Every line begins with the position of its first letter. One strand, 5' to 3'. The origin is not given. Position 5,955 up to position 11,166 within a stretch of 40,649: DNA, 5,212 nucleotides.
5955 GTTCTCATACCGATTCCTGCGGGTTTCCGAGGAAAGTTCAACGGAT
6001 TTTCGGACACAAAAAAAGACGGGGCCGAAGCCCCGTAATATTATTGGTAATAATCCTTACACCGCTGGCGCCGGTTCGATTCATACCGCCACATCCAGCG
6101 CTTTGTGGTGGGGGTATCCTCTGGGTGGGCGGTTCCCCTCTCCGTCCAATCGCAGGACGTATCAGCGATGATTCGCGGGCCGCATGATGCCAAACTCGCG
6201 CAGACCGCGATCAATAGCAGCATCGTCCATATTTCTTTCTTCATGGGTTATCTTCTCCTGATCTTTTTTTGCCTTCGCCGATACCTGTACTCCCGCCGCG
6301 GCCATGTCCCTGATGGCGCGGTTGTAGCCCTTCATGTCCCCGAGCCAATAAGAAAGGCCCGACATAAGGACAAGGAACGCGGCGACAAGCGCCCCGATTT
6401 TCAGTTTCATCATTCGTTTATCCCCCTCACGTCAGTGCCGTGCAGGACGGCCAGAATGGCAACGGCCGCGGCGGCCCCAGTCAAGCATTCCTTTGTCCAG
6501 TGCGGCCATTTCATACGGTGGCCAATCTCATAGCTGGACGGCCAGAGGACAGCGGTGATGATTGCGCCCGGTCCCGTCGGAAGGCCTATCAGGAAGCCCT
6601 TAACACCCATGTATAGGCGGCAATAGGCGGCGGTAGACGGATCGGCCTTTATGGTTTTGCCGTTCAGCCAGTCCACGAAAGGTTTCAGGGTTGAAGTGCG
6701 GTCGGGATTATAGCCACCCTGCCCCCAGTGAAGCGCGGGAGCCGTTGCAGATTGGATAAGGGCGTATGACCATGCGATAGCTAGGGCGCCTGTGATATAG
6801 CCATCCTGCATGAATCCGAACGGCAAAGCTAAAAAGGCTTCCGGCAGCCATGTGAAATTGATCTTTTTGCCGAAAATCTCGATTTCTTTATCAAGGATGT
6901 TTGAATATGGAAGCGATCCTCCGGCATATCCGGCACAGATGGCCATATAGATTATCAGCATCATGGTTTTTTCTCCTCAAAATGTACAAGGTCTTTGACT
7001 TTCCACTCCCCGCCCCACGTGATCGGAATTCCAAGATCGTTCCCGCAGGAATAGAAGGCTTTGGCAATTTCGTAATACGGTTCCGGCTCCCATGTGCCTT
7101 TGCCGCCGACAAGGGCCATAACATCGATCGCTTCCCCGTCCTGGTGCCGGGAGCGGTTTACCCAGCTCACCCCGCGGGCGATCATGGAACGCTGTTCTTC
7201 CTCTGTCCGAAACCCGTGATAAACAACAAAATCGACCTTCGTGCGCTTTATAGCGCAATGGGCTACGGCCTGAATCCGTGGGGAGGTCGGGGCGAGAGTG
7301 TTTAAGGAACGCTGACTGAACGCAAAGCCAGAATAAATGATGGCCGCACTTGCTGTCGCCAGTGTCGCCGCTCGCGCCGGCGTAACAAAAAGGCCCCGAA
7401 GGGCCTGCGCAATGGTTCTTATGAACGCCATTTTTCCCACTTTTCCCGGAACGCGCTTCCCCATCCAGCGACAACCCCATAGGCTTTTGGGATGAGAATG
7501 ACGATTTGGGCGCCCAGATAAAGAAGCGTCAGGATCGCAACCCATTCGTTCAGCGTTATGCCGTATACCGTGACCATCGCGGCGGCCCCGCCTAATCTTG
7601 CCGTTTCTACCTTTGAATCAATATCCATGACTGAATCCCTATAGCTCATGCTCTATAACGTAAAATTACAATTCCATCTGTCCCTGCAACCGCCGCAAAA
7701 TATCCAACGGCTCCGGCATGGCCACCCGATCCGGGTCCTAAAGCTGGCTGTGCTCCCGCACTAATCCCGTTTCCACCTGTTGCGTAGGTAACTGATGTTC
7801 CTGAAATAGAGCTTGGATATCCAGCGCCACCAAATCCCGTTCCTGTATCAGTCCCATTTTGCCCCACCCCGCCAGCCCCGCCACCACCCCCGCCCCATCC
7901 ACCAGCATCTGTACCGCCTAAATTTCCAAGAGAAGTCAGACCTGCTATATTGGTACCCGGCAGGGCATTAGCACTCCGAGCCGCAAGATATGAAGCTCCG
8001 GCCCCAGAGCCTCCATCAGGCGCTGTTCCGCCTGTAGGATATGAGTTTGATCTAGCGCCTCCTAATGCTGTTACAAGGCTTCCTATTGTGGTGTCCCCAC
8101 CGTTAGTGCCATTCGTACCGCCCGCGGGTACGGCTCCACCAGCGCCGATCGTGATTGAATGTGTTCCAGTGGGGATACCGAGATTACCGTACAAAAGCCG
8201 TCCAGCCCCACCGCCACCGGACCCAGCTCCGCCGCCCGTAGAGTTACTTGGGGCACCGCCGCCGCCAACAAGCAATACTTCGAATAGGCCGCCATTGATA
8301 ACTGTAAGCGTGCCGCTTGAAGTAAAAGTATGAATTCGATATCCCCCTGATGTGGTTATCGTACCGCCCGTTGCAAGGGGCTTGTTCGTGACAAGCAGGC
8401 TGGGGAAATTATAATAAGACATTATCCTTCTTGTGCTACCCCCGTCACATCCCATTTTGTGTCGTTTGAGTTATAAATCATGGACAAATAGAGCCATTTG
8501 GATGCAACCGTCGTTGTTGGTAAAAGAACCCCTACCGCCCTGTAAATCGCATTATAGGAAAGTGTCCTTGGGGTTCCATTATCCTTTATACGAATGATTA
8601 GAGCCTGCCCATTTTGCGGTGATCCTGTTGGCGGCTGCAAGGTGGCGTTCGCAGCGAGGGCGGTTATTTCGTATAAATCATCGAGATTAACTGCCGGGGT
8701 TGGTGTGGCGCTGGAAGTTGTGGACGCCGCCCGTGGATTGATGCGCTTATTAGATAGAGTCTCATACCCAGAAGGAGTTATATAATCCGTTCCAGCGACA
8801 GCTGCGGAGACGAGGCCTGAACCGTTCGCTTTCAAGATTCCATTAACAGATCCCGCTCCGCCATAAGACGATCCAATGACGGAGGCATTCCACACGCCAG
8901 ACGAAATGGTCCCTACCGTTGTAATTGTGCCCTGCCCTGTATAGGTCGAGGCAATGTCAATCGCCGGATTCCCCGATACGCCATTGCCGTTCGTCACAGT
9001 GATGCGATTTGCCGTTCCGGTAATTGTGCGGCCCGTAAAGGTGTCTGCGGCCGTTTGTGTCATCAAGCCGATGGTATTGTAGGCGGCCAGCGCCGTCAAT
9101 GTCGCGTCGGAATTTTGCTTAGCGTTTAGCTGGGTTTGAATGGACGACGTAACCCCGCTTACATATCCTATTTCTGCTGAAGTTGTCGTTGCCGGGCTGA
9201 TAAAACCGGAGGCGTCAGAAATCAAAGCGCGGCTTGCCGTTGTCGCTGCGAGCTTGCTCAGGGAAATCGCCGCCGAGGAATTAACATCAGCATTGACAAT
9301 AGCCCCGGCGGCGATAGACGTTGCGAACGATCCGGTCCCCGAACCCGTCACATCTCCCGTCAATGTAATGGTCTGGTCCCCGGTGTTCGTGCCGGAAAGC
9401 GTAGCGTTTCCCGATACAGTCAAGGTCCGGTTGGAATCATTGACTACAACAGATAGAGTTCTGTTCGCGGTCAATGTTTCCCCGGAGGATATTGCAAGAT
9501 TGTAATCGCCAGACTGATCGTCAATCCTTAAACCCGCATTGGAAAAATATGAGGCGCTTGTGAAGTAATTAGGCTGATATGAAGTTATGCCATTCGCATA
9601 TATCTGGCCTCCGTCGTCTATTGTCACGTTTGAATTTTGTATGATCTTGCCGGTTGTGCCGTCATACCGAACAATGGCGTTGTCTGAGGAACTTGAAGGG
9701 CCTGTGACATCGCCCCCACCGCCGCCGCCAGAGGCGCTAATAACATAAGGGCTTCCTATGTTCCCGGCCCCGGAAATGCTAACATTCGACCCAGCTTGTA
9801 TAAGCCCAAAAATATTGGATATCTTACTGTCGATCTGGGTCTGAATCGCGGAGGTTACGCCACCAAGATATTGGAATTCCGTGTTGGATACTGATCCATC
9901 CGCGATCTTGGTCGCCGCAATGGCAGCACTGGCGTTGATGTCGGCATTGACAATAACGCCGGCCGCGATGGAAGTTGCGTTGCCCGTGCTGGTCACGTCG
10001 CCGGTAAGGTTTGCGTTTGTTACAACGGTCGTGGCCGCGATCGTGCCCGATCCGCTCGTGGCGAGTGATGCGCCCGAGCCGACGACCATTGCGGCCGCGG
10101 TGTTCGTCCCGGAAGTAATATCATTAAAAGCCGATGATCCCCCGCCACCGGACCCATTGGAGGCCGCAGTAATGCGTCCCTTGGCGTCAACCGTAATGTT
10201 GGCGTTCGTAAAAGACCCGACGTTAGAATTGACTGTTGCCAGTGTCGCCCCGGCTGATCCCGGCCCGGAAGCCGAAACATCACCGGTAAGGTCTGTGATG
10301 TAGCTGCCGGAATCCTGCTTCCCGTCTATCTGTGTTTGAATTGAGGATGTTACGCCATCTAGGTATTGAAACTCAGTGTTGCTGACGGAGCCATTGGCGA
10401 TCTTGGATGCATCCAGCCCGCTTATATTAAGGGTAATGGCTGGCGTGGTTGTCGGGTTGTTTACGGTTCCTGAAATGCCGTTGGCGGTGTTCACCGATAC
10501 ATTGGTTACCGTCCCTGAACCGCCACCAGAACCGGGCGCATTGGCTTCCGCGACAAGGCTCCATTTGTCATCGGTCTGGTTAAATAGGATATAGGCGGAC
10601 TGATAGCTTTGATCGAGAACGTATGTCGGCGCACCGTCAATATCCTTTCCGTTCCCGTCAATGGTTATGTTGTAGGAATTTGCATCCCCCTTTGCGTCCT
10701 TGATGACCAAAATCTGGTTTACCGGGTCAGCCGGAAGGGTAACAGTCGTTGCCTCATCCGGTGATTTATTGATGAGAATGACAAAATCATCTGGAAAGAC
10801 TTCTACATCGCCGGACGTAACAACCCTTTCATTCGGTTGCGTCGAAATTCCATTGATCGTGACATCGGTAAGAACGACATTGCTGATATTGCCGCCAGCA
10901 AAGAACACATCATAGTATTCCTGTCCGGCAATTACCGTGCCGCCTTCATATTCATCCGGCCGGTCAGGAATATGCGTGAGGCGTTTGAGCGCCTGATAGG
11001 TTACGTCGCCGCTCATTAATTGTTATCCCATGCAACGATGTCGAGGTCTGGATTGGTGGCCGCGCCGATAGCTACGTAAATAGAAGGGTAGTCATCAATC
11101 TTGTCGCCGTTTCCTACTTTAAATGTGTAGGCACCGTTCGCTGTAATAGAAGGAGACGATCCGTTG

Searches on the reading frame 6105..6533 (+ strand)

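Call 17: search_protein_families(library=phrogs, proteins=[window:6105-6533:+], max_evalue=0.01)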
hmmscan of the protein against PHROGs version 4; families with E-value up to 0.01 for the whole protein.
window:6105-6533:+ (142 aa): 0 families

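Call 44: search_protein_families(library=padloc, proteins=[window:6105-6533:+], max_evalue=1)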
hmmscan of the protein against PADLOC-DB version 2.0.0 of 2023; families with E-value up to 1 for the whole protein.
window:6105-6533:+ (142 aa): 1 family
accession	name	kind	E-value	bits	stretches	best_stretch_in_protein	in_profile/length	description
PDLC04471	PDC-M16A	-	0.033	11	1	52-98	351-396/687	-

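Call 45: search_protein_families(library=ncbifam, proteins=[window:6105-6533:+], max_evalue=1)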
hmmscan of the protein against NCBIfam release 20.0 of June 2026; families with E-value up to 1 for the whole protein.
window:6105-6533:+ (142 aa): 1 family
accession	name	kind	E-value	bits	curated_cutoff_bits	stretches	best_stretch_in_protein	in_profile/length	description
NF009133.0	PRK12486.1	equivalog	0.19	10.6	410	1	3-51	134-182/369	dimethylsulfoniopropionate demethylase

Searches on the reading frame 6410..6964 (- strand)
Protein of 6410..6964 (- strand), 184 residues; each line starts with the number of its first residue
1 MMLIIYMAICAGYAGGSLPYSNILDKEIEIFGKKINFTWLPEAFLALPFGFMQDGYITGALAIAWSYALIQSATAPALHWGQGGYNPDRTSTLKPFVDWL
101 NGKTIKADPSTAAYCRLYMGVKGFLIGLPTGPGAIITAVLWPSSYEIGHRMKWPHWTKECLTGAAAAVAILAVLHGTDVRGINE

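Call 17: search_protein_families(library=phrogs, proteins=[window:6410-6964:-], max_evalue=0.01)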
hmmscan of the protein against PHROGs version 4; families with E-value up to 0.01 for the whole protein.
window:6410-6964:- (184 aa): 1 family
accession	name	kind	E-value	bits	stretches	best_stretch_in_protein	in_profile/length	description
phrog_38193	-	unknown function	0.0036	18.5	0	106-136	46-76/88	-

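Call 44: search_protein_families(library=padloc, proteins=[window:6410-6964:-], max_evalue=1)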
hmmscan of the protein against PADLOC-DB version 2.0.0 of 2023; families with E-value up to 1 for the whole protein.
window:6410-6964:- (184 aa): 0 families

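Call 45: search_protein_families(library=ncbifam, proteins=[window:6410-6964:-], max_evalue=1)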
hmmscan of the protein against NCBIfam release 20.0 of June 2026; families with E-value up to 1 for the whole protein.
window:6410-6964:- (184 aa): 0 families

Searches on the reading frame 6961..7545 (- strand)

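Call 17: search_protein_families(library=phrogs, proteins=[window:6961-7545:-], max_evalue=0.01)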
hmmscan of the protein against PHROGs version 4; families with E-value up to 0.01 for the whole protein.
window:6961-7545:- (194 aa): 5 families
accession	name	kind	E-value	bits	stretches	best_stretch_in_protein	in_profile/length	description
phrog_465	-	lysis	6.4e-39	135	1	71-192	40-166/292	endolysin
phrog_1768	-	lysis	1.3e-13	50.6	1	103-192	948-1039/1577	endolysin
phrog_5115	-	moron, auxiliary metabolic gene and host takeover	1.4e-09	38.6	1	102-190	34-120/283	ferredoxin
phrog_2649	-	lysis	1.2e-07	32.8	1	96-190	26-126/261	endolysin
phrog_6523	-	lysis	2e-07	32.1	1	92-191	26-129/255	endolysin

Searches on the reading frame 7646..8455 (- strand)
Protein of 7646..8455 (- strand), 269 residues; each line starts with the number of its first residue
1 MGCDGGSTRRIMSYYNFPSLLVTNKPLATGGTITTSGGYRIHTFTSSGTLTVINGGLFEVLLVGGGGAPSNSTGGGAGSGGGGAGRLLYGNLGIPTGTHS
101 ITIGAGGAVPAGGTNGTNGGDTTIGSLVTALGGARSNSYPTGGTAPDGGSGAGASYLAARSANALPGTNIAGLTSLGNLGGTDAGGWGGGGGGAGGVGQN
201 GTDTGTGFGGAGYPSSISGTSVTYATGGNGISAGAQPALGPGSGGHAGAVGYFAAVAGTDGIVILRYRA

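Call 17: search_protein_families(library=phrogs, proteins=[window:7646-8455:-], max_evalue=0.01)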
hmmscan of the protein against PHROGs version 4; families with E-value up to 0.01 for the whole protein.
window:7646-8455:- (269 aa): 2 families
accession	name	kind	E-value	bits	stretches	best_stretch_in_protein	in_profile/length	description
phrog_2295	-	unknown function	2e-24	87.2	1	23-261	560-814/1183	-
phrog_863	-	tail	0.0024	17.8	1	34-231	392-598/690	tail fiber assembly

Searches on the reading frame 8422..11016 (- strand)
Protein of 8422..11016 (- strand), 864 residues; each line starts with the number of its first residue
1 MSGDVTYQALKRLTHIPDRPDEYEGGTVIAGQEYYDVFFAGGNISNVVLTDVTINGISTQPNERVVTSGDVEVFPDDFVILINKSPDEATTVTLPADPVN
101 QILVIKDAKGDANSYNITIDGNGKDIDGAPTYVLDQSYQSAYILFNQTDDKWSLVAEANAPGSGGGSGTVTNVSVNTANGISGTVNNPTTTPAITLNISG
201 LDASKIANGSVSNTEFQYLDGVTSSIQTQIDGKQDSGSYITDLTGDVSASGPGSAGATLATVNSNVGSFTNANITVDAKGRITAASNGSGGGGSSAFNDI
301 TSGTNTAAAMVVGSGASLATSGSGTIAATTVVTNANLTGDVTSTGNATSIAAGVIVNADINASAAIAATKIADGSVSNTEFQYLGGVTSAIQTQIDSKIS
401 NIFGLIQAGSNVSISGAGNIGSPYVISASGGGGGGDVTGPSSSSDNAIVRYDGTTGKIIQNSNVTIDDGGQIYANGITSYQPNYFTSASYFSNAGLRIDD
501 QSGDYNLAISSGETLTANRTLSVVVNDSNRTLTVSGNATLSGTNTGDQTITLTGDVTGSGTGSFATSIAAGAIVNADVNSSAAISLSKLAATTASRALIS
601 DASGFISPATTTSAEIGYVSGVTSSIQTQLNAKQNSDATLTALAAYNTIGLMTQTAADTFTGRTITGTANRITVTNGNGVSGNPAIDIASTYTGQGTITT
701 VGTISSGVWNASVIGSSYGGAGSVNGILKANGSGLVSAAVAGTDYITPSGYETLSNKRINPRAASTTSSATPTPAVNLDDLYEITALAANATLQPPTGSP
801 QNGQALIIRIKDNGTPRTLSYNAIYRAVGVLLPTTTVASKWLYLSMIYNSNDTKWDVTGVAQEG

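Call 17: search_protein_families(library=phrogs, proteins=[window:8422-11016:-], max_evalue=0.01)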
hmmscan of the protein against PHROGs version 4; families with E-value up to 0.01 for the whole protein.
window:8422-11016:- (864 aa): 2 families
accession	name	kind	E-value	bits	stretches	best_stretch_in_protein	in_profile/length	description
phrog_3030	-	unknown function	5.4e-21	76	1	721-863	128-271/272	-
phrog_16122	-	head and packaging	2.4e-07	31.1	1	536-687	57-196/526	virion structural protein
